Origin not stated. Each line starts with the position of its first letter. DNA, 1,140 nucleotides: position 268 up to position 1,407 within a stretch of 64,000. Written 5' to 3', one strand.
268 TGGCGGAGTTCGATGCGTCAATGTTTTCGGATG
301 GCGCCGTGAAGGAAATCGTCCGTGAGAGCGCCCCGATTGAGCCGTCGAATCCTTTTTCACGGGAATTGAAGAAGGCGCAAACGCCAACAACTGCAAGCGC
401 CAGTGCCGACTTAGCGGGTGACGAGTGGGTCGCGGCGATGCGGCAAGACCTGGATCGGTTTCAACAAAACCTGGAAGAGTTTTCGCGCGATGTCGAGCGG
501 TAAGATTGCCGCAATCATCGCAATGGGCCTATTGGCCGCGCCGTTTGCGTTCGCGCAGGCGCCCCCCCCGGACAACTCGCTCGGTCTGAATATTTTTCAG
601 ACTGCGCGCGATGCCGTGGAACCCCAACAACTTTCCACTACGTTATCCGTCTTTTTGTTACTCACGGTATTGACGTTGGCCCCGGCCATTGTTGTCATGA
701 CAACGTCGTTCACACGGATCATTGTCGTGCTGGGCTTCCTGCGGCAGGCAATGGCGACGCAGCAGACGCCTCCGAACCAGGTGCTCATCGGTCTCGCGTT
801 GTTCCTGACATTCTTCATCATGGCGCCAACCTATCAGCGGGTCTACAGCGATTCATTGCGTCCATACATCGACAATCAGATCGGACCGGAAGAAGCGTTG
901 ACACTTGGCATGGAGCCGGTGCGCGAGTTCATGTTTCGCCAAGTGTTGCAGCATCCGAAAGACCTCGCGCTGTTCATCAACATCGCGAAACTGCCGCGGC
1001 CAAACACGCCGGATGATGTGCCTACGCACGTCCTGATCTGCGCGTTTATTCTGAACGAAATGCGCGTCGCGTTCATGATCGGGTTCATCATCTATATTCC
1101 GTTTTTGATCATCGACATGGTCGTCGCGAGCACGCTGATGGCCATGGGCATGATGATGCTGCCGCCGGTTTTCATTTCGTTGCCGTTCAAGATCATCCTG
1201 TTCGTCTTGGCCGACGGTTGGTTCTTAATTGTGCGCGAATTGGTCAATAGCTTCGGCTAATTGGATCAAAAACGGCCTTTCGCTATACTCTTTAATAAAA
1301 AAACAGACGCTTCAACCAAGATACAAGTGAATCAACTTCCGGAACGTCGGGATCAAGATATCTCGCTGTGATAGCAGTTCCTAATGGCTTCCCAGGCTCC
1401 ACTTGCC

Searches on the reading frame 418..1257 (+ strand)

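Call 103: search_protein_families(library=pfam, proteins=[window:418-1257:+], max_evalue=0.001)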
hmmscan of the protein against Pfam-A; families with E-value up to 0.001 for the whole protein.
window:418-1257:+ (280 aa): 1 family
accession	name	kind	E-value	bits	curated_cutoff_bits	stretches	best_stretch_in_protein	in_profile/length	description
PF00813.25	FliP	-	8.7e-78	261.1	26.9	1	81-275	1-191/191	FliP family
